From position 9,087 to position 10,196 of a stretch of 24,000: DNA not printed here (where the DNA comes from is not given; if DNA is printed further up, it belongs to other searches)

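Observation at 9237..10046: PNP scaffold with an MTAP-like Asp at the purine-selectivity position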

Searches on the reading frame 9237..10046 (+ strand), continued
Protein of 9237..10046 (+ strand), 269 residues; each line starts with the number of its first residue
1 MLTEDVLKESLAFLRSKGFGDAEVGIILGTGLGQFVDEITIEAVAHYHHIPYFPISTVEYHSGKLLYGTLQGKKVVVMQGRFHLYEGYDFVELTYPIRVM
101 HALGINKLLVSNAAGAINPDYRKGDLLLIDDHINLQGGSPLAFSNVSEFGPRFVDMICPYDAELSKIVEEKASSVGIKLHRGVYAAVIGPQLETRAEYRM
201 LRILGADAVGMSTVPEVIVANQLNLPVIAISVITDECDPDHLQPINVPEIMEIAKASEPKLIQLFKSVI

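Call 34: search_protein_families(library=ncbifam, proteins=[L016:2368-3420:+, L016:1959-2291:+, L020:8882-9394:+, L024:10850-11734:+, L010:12139-12909:+, L009:12063-13070:-, L021:10849-11592:-], max_evalue=0.000001)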
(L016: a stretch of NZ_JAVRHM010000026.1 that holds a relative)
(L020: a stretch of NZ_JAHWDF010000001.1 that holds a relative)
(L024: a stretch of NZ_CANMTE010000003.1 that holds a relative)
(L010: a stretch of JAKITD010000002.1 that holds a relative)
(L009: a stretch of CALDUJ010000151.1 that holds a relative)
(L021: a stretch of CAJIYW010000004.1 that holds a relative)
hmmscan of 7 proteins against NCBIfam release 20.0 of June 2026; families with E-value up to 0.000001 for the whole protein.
L016:2368-3420:+ (351 aa): 12 families
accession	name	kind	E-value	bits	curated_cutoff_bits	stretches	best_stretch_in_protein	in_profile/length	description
TIGR04167.1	rSAM_SeCys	equivalog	3.1e-132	440.4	300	1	48-349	2-302/303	arsenosugar biosynthesis radical SAM (seleno)protein ArsS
NF045574.1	sacti_mat_StsB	exception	1.3e-11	44.1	625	1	60-196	102-233/466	StsB family radical SAM/SPASM domain sactipeptide maturase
NF050035.1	rSAM_WgK_link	exception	1.8e-09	37.1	650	1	56-193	11-145/367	radical SAM/SPASM peptide maturase WgkB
TIGR04055.1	rSAM_NirJ2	equivalog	2.2e-09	37.3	500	1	57-199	3-141/326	putative heme d1 biosynthesis radical SAM protein NirJ2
TIGR03962.1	mycofact_rSAM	equivalog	3e-08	33.2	265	1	56-197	14-150/339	mycofactocin radical SAM maturase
TIGR02668.1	moaA_archaeal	equivalog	4.2e-08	32.5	325.25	1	52-136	8-93/303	GTP 3',8-cyclase MoaA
TIGR03978.1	rSAM_paired_1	equivalog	2.6e-07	29.8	370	0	36-194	67-230/466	His-Xaa-Ser system radical SAM maturase HxsB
TIGR04053.2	TIGR04053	equivalog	3.3e-07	29.9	395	1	63-199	17-153/366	TIGR04053 family radical SAM/SPASM domain-containing protein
TIGR03470.1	HpnH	equivalog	5e-07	29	225.05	1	55-197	29-164/318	adenosyl-hopene transferase HpnH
TIGR02666.1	moaA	equivalog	5.6e-07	28.8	284.05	1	54-132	10-95/336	GTP 3',8-cyclase MoaA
NF001199.0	PRK00164.2-1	equivalog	8.6e-07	28.4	231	0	53-137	11-96/308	GTP 3',8-cyclase MoaA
NF012164.0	AlbA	equivalog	9.4e-07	27.6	850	0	57-195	116-251/442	subtilosin maturase AlbA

L016:1959-2291:+ (111 aa): 2 families
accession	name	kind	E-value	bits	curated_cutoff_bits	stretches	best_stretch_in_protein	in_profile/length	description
TIGR04169.1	perox_w_seleSAM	hypoth_equivalog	1e-59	199.3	120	1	3-111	1-109/109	arsenosugar biosynthesis-associated peroxidase-like protein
TIGR00778.1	ahpD_dom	domain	7.1e-13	47.8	27.8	1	39-88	1-50/51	alkylhydroperoxidase AhpD family core domain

L020:8882-9394:+ (171 aa): 10 families
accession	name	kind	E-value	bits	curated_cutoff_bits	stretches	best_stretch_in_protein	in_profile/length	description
NF045521.1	rhoda_near_glyco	subfamily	1.6e-47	160.9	145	1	25-148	2-123/144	rhodanese homology domain-containing protein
NF006444.0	PRK08762.1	equivalog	4.9e-18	64.9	449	1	34-146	8-120/387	molybdopterin-synthase adenylyltransferase MoeB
NF001133.1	PRK00142.1-1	equivalog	2.5e-13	50.2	170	1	44-135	112-205/229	oxygen-dependent tRNA uridine(34) hydroxylase TrhO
NF005902.0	PRK07878.1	equivalog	7.7e-11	41.5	647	1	37-136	286-384/392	adenylyltransferase/sulfurtransferase MoeZ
NF041203.1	rhodanese_LYCAU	equivalog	7.8e-11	41.7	115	1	30-140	10-123/126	rhodanese-related (seleno)protein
NF005646.0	PRK07411.1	equivalog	1.9e-08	33.8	633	1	32-135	273-381/390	molybdopterin-synthase adenylyltransferase MoeB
NF045694.1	seleno_TsoB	exception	4.8e-08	31.5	805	1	46-153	53-169/572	rhodanese/DsbD fusion-like selenoprotein TsoB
NF007627.0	PRK10287.1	equivalog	1.1e-07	32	102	1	63-130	29-94/104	thiosulfate sulfurtransferase PspE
NF003703.0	PRK05320.1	equivalog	1.8e-07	31.1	331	1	52-133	129-213/280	sulfurtransferase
TIGR02981.1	phageshock_pspE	exception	9.8e-07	29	126.3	0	61-130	25-92/101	thiosulfate sulfurtransferase PspE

L024:10850-11734:+ (295 aa): 1 family
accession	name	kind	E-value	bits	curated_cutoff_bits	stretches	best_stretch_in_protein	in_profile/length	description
NF052566.1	OrLpdHdlsOlsERhiz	equivalog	2e-24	86.4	475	1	115-293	113-285/293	ornithine lipid hydroxylase OlsE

L010:12139-12909:+ (257 aa): 0 families

L009:12063-13070:- (336 aa): 0 families

L021:10849-11592:- (248 aa): 6 families
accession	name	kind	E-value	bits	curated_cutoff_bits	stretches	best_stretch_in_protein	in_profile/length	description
NF001204.0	PRK00166.1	equivalog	9.1e-20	71.1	176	1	9-140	3-126/276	symmetrical bis(5'-nucleosyl)-tetraphosphatase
NF010148.0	PRK13625.1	equivalog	1.2e-15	57.7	340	1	11-224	5-221/245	bis(5'-nucleosyl)-tetraphosphatase PrpE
TIGR04075.1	bacter_Pnkp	equivalog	8.4e-13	47.4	750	1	11-223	184-401/851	polynucleotide kinase-phosphatase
NF008516.0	PRK11439.1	equivalog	3.9e-11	43.4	326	1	8-225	18-217/218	protein-serine/threonine phosphatase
TIGR00668.1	apaH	equivalog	6e-11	42.3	222.85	1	9-139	3-125/279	bis(5'-nucleosyl)-tetraphosphatase (symmetrical) ApaH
NF007425.0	PRK09968.1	equivalog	2.1e-08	34.2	332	1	8-115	16-115/218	protein-serine/threonine phosphatase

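Call 35: search_protein_families(library=pfam, proteins=[L016:2368-3420:+, L016:1959-2291:+, L020:8882-9394:+, L024:10850-11734:+, L010:12139-12909:+, L009:12063-13070:-, L021:10849-11592:-], max_evalue=0.0001)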
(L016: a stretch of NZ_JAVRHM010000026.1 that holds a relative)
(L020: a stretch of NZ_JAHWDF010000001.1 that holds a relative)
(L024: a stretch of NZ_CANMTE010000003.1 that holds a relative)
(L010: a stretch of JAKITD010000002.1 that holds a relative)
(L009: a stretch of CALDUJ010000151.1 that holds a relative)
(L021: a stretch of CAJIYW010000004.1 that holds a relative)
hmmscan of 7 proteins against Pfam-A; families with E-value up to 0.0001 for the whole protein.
L016:2368-3420:+ (351 aa): 2 families
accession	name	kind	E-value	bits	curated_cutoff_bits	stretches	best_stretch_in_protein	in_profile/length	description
PF12345.13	DUF3641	-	2.2e-55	186.8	24.9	1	216-349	1-134/134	Protein of unknown function (DUF3641)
PF04055.27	Radical_SAM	-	3.3e-08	34.3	29.5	1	59-196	2-141/166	Radical SAM superfamily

L016:1959-2291:+ (111 aa): 1 family
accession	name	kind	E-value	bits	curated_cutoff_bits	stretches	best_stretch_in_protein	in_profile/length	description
PF02627.25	CMD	-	3.5e-17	62.6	23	1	23-102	2-81/84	Carboxymuconolactone decarboxylase family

L020:8882-9394:+ (171 aa): 1 family
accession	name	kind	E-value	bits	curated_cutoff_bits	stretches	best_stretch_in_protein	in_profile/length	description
PF00581.25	Rhodanese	-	2.6e-16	60.4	22.2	1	45-136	2-102/102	Rhodanese-like domain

L024:10850-11734:+ (295 aa): 1 family
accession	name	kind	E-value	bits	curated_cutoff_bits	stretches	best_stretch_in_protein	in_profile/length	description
PF04116.19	FA_hydroxylase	-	1e-26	94.3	31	1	122-259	2-132/132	Fatty acid hydroxylase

L010:12139-12909:+ (257 aa): 1 family
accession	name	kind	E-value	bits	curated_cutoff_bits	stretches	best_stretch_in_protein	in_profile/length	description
PF04784.19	DUF547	-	1.7e-27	96.3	27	1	90-194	3-125/125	Protein of unknown function, DUF547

L009:12063-13070:- (336 aa): 2 families
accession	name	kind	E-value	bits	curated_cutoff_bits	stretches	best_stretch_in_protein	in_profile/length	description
PF22612.2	GH113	-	2.5e-43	148.9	27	1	41-319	18-285/289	Glycoside Hydrolase Family 113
PF13547.12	GTA_TIM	-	2.9e-06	27.3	27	0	132-222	2-119/299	GTA TIM-barrel-like domain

L021:10849-11592:- (248 aa): 2 families
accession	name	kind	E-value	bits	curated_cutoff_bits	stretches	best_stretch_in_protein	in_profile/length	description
PF00149.33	Metallophos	-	1e-18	68.9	21.5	1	8-194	2-159/191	Calcineurin-like phosphoesterase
PF12850.12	Metallophos_2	-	3.4e-05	24.3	27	1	10-136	4-90/154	Calcineurin-like phosphoesterase superfamily domain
